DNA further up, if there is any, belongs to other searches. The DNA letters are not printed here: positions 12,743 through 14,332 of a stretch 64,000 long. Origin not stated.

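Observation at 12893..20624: Six overlapping minus-strand genes: HD-GYP response regulator / NfeD / SPFH / U32 Fe-S protein / putative beta-barrel / B12-radical SAM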

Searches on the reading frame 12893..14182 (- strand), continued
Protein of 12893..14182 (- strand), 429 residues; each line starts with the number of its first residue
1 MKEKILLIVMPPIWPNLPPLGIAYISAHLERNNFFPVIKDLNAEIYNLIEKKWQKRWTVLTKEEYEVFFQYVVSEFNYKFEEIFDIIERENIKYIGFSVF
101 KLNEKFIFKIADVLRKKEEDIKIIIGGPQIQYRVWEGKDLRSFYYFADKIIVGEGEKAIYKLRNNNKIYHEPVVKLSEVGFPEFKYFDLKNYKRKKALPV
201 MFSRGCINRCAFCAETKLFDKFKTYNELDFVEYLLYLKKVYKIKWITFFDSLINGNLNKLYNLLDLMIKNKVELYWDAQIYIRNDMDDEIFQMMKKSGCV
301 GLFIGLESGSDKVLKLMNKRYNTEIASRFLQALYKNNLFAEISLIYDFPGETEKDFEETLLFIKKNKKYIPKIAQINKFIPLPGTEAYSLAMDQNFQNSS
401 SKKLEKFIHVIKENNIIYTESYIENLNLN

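Call 52: search_protein_families(library=pfam, proteins=[L101:6143-7258:+, L101:7277-8002:+, L101:8004-9293:+, L101:9307-10167:+, L101:10215-11276:+, L101:11273-11968:+, L101:11950-13308:+, L101:4933-5904:-, L101:3894-4865:-], max_evalue=0.001)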
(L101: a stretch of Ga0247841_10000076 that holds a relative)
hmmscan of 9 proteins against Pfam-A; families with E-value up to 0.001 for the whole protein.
L101:6143-7258:+ (371 aa): 7 families
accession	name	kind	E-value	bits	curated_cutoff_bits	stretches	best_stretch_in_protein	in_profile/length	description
PF13487.12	HD_5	-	5.8e-41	140.5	27.2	1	181-347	1-170/170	HD domain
PF01966.28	HD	-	4.7e-18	66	22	1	194-316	1-116/116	HD domain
PF08448.16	PAS_4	-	1.2e-16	61.4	23.1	1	56-164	1-107/110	PAS fold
PF00989.32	PAS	-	1.9e-08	34.7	22.6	1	51-162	2-113/113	PAS fold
PF13188.13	PAS_8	-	4.2e-06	26.9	21.8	1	51-100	2-52/65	PAS domain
PF13426.13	PAS_9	-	4.4e-06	27.4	27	1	60-164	1-103/103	PAS domain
PF13596.12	PAS_10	-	1e-05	26.6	22.1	1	52-163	1-106/106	PAS domain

L101:7277-8002:+ (241 aa): 1 family
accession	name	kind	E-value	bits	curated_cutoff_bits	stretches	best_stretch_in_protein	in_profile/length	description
PF01171.26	ATP_bind_3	-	1.7e-16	60.9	27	1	29-188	1-162/182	PP-loop family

L101:8004-9293:+ (429 aa): 2 families
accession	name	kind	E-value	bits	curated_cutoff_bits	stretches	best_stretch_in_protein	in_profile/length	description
PF04055.27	Radical_SAM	-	1e-21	78.3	29.5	1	204-366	2-166/166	Radical SAM superfamily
PF02310.24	B12-binding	-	2.1e-12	47.4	32.1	1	60-161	21-120/121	B12 binding domain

L101:9307-10167:+ (286 aa): 2 families
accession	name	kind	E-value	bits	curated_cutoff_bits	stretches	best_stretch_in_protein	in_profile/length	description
PF04055.27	Radical_SAM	-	1e-11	45.7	29.5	1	25-184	1-152/166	Radical SAM superfamily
PF07505.17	DUF5131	-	0.00024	21.1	28.9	1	16-121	2-115/243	Protein of unknown function (DUF5131)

L101:10215-11276:+ (353 aa): 11 families
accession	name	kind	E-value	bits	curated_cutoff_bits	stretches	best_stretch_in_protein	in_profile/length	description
PF04015.17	DUF362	-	1.2e-29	104.2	24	1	53-313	15-200/200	Domain of unknown function (DUF362)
PF00037.32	Fer4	-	1.5e-10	40.9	21.1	2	189-211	2-24/24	4Fe-4S binding domain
PF14697.11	Fer4_21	-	3.4e-09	37.1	35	2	217-245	1-32/59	4Fe-4S dicluster domain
PF12837.12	Fer4_6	-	1.3e-08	34.8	25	1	187-210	1-24/24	4Fe-4S binding domain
PF25160.1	LdpA_Fe-S-bd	-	2.1e-08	34.2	27.6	2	201-239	9-43/49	LdpA Fe-S cluster-binding domain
PF12838.12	Fer4_7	-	2e-07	31.8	27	1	194-238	1-52/52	4Fe-4S dicluster domain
PF13237.11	Fer4_10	-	7e-06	26.3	25.5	1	190-234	4-52/53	4Fe-4S dicluster domain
PF13187.11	Fer4_9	-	8.4e-06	26.2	27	1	194-238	1-51/52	4Fe-4S dicluster domain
PF12797.12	Fer4_2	-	3.1e-05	24.1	24.5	0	187-207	2-22/22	4Fe-4S binding domain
PF13746.11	Fer4_18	-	0.00028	21.5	27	1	177-235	43-96/114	4Fe-4S dicluster domain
PF13183.11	Fer4_8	-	0.00065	20.6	27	0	194-207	4-66/68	4Fe-4S dicluster domain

L101:11273-11968:+ (231 aa): 1 family
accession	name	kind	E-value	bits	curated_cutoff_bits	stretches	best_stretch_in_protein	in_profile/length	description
PF01048.26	PNP_UDP_1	-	3.8e-11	43.3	25.1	1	40-200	36-202/233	Phosphorylase superfamily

L101:11950-13308:+ (452 aa): 2 families
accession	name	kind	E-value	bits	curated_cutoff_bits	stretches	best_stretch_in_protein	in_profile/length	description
PF20903.3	SPL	-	3.5e-33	115.4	27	1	92-379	1-292/338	Spore photoproduct lyase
PF04055.27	Radical_SAM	-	3.9e-06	27.6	29.5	1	177-339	2-165/166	Radical SAM superfamily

L101:4933-5904:- (323 aa): 2 families
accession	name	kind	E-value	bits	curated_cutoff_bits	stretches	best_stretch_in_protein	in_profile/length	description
PF01207.24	Dus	-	7.4e-79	265.5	20.4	1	14-311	1-299/311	Dihydrouridine synthase (Dus)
PF00977.27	His_biosynth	-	6.5e-05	22.9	23.6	1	138-226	134-220/228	Histidine biosynthesis protein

L101:3894-4865:- (323 aa): 1 family
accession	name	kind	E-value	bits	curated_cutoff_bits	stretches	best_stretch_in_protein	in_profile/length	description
PF01116.26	F_bP_aldolase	-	2e-98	329.7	25.5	1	10-322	1-277/277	Fructose-bisphosphate aldolase class-II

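Call 53: search_protein_families(library=ncbifam, proteins=[L101:6143-7258:+, L101:7277-8002:+, L101:9307-10167:+, L101:10215-11276:+, L101:11273-11968:+, L101:11950-13308:+], max_evalue=0.00001)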
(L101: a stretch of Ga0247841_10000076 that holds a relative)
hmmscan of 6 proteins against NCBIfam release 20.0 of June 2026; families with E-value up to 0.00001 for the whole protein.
L101:6143-7258:+ (371 aa): 6 families
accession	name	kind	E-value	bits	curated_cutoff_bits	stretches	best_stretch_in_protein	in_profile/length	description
NF053512.1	nitric_RR_NosR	exception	1.8e-27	96.4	400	1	167-357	165-356/422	response regulator c-di-GMP phosphodiesterase, NosR family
NF008302.0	PRK11091.1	equivalog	1.8e-12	46.3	838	1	37-166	142-270/779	aerobic respiration two-component sensor histidine kinase ArcB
TIGR00229.1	sensory_box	domain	2e-09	37.7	22.9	1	49-170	4-124/126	PAS domain S-box protein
NF047874.1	MASE3_PAS_HK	subfamily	1.9e-08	33.5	560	1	23-173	238-386/655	MASE3 domain-containing sensor histidine kinase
NF046044.1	PnpS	equivalog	2.8e-07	29.9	400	1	33-178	38-176/390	two-component system histidine kinase PnpS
TIGR00277.1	HDIG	domain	1.7e-06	27.8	27.6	1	193-284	4-83/84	HDIG domain-containing metalloprotein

L101:7277-8002:+ (241 aa): 4 families
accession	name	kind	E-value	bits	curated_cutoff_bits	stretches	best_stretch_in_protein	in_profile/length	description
NF007972.0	PRK10696.1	equivalog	6.8e-53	179.9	272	1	10-234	24-255/295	tRNA 2-thiocytidine(32) synthetase TtcA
TIGR02432.1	lysidine_TilS_N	equivalog_domain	3e-21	76.2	93.6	1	30-191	2-169/189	tRNA lysidine(34) synthetase TilS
NF049949.1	tRNAsynTtuAPyrococ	equivalog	7.4e-21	74.5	450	1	6-225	27-251/292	tRNA-5-methyluridine(54) 2-sulfurtransferase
NF047749.1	tRNAThiolNcsA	equivalog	3.6e-08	32.9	500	1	89-222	128-270/322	tRNA 2-thiolation protein NcsA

L101:9307-10167:+ (286 aa): 4 families
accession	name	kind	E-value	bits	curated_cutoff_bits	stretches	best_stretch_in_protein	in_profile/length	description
NF033668.1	rSAM_PA0069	hypoth_equivalog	7.4e-30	104.1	360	1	22-221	58-263/348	PA0069 family radical SAM protein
TIGR04470.1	rSAM_mob_pairB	equivalog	3.3e-28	98.9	410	1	5-254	2-246/285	radical SAM mobile pair protein B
NF038135.1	rSAM_Rv2578c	equivalog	5.9e-23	81.4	430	1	22-245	61-298/317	Rv2578c family radical SAM protein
NF038136.1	rSAM_Rv_intein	exception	1.5e-17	63.7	700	1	57-190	356-494/574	intein-containing Rv2578c family radical SAM protein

L101:10215-11276:+ (353 aa): 39 families (the best 25 are shown)
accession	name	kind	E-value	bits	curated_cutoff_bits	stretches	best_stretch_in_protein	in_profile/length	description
NF040770.1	hetero_SS_HdrA2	exception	1.5e-15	56.4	1100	1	170-252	556-636/777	CoB-CoM heterodisulfide reductase HdrA2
NF045874.1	Vhu_polyferre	exception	1.5e-14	53.6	600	1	171-242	107-177/381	F420-non-reducing hydrogenase associated-polyferredoxin VhuB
NF038196.1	ferrodoxin_EFR1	subfamily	1.2e-13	51.7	75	1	163-243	155-233/242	EFR1 family ferrodoxin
TIGR02700.1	flavo_MJ0208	hypoth_equivalog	3.9e-12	45.9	251.35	1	188-240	143-195/234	dihydromethanopterin reductase (acceptor)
NF041891.1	hdrA_Methbact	equivalog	2e-11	42.9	1300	1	189-252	568-631/762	ferredoxin:CoB-CoM heterodisulfide reductase subunit HdrA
NF058577.1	FdxA_fam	equivalog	3e-11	43.3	65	1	189-238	3-52/52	4Fe-4S ferredoxin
TIGR02179.1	PorD_KorD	subfamily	4.8e-09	36.2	60.05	1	179-240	11-73/78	2-oxoacid:acceptor oxidoreductase, delta subunit, pyruvate/2-ketoisovalerate family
NF043039.1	HgcAB_like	equivalog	5.8e-09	36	285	1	177-239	287-349/350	HgcAB-like fusion protein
TIGR04105.1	FeFe_hydrog_B1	subfamily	6.2e-09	35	450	1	193-240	114-160/462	monomeric [FeFe] hydrogenase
NF045797.1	DsrO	equivalog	8.6e-09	35.2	200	1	182-253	93-166/235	sulfate reduction electron transfer complex DsrMKJOP subunit DsrO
NF040864.1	HgcB_ferredoxin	equivalog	1.3e-08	34.5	99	1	190-241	11-63/93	mercury methylation ferredoxin HgcB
NF043069.1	T4HPD_activ_SAM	equivalog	1.4e-08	34.5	425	1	189-237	47-95/299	trans-4-hydroxy-L-proline dehydratase activase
TIGR02912.1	sulfite_red_C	equivalog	3.9e-08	32.6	324.1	1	187-238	163-217/314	sulfite reductase subunit C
TIGR04041.1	activase_YjjW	hypoth_equivalog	4.2e-08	32.9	250.2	1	192-238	40-86/276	YjjW family glycine radical enzyme activase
NF042909.1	FMH_DH_FwdF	exception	5e-08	32.4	375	1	188-246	220-281/336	tungsten-dependent formylmethanofuran dehydrogenase subunit FwdF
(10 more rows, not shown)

L101:11273-11968:+ (231 aa): 2 families
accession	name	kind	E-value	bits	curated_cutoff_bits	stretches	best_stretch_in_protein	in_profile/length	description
NF005500.0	PRK07115.1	equivalog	2e-08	33.8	264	1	45-197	58-212/261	AMP nucleosidase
TIGR01721.1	AMN-like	hypoth_equivalog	1.1e-06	28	307.2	1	38-197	46-210/269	AMP nucleosidase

L101:11950-13308:+ (452 aa): 2 families
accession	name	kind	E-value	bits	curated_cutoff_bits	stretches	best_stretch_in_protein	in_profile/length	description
TIGR04070.1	photo_TT_lyase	equivalog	1.2e-38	132.9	400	1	92-402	1-307/338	spore photoproduct lyase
TIGR03886.1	lyase_spl_fam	equivalog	1.4e-14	54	437.55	1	95-340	2-257/346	spore photoproduct lyase family protein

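Call 57: search_protein_families(library=pfam, proteins=[L099:3329-4333:+, L099:4474-7806:+, L099:9301-10143:+, L099:10413-11039:+, L099:10997-11983:+, L099:655-3135:-], max_evalue=0.001)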
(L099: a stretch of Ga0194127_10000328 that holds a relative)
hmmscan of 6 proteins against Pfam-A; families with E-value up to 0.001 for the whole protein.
L099:3329-4333:+ (334 aa): 3 families
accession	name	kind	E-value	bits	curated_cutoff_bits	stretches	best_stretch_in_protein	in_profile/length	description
PF13487.12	HD_5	-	1.9e-30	106.3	27.2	1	150-313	6-170/170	HD domain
PF00072.30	Response_reg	-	1.3e-26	93.4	30.2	1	13-125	1-111/111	Response regulator receiver domain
PF01966.28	HD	-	3.3e-18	66.5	22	1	160-280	3-116/116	HD domain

L099:4474-7806:+ (1110 aa): 12 families
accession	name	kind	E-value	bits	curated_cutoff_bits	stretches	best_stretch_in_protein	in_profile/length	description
PF00990.26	GGDEF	-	2.2e-28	99.5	23.8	1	945-1100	3-161/161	Diguanylate cyclase, GGDEF domain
PF02518.31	HATPase_c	-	2.8e-26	92.6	26.4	1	547-667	2-109/111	Histidine kinase-, DNA gyrase B-, and HSP90-like ATPase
PF00072.30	Response_reg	-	1.3e-24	87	30.2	2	696-804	1-110/111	Response regulator receiver domain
PF00512.31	HisKA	-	1.8e-21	76.4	26.9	1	434-501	2-66/66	His Kinase A (phospho-acceptor) domain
PF13185.12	GAF_2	-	1.2e-17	64.8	28.6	1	126-263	2-136/136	GAF domain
PF13426.13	PAS_9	-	1.4e-14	54.6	27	1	287-387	2-103/103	PAS domain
PF01590.32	GAF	-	8.5e-14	52.7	22.4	1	128-262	2-133/133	GAF domain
PF00989.32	PAS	-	5.7e-12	46.1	22.6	1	278-385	3-113/113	PAS fold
PF08448.16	PAS_4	-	1.4e-09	38.6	23.1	1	282-390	1-110/110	PAS fold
PF01113.26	DapB_N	-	1.3e-06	28.9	25.6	1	2-93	1-98/124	Dihydrodipicolinate reductase, N-terminus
PF13492.12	GAF_3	-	2.2e-06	28.6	27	1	127-263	1-128/129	GAF domain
PF01408.29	GFO_IDH_MocA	-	0.00012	23.2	24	1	2-80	1-80/120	Oxidoreductase family, NAD-binding Rossmann fold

L099:9301-10143:+ (280 aa): 2 families
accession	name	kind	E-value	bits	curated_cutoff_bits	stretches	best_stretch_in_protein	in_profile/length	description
PF04055.27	Radical_SAM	-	8.6e-09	36.2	29.5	1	25-184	1-152/166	Radical SAM superfamily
PF07505.17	DUF5131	-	2.8e-05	24.2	28.9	1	16-119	2-113/243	Protein of unknown function (DUF5131)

L099:10413-11039:+ (208 aa): 5 families
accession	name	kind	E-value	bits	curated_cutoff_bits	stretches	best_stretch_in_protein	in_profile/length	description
PF14522.11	Cytochrome_C7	-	3.6e-07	30.4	24.8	1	78-129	12-59/67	Cytochrome c7 and related cytochrome c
PF03264.19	Cytochrom_NNT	-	1.9e-05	24.9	24.1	0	70-124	116-170/174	NapC/NirT cytochrome c family, N-terminal region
PF22113.1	Mtrc-MtrF_II-IV_dom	-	1.9e-05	24.7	30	1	108-190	78-170/176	Outer membrane cytochrome MtrC/MtrF-like, domains II/IV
PF02276.23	CytoC_RC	-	0.0001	22.3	22.4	0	103-132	215-244/310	Photosynthetic reaction centre cytochrome C subunit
PF14537.11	Cytochrom_c3_2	-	0.00043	21.1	25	0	110-185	5-66/79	Cytochrome c3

L099:10997-11983:+ (328 aa): 10 families
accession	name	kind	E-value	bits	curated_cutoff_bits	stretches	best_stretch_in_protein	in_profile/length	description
PF07992.20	Pyr_redox_2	-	6e-44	151.1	26.1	1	18-305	1-290/291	Pyridine nucleotide-disulphide oxidoreductase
PF13738.12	Pyr_redox_3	-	1.5e-23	84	30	1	70-289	77-305/305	Pyridine nucleotide-disulphide oxidoreductase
PF00070.33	Pyr_redox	-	1.6e-13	51.4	22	1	161-227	2-75/82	Pyridine nucleotide-disulphide oxidoreductase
PF01946.23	Thi4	-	3.3e-08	33.5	26.2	1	18-57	18-60/235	Thi4 family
PF00890.30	FAD_binding_2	-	4.1e-07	30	20.4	0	19-55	1-38/414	FAD binding domain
PF01266.30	DAO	-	1e-06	28.9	27.9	0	72-129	147-206/353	FAD dependent oxidoreductase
PF03486.20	HI0933_like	-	1.1e-06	28.8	50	0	19-49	2-32/244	HI0933-like protein Rossmann domain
PF12831.13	FAD_oxidored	-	9.1e-05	22.4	27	1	19-57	1-40/416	FAD dependent oxidoreductase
PF13450.12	NAD_binding_8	-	0.00039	21.1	21.9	0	22-54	1-34/68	NAD(P)-binding Rossmann-like domain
PF01494.25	FAD_binding_3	-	0.00094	18.9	22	0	17-48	1-32/349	FAD binding domain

L099:655-3135:- (826 aa): 3 families
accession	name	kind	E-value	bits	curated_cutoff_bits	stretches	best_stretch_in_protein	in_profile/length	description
PF00595.29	PDZ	-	6.2e-07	30.1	23.2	1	43-105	10-58/81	PDZ domain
PF17820.7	PDZ_6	-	1e-06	28.8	27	1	81-127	7-48/54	PDZ domain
PF13180.12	PDZ_2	-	1.3e-06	29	27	1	64-137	3-72/80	PDZ domain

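Call 59: find_encoding_contigs(protein=P0125, flank=10000, max_places=2)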
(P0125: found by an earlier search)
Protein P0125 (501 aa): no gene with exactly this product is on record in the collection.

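Call 60: find_encoding_contigs(protein=P0122, flank=10000, max_places=2)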
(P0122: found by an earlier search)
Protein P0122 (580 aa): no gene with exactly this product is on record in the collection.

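Call 77: search_protein_families(library=padloc, proteins=[window:12893-14182:-], max_evalue=0.001)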
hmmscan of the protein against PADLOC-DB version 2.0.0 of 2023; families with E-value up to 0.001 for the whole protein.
window:12893-14182:- (429 aa): 1 family
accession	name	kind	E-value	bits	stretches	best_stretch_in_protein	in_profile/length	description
PDLC04689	PDC-M51A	-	2e-23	80.9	1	83-412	61-392/420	-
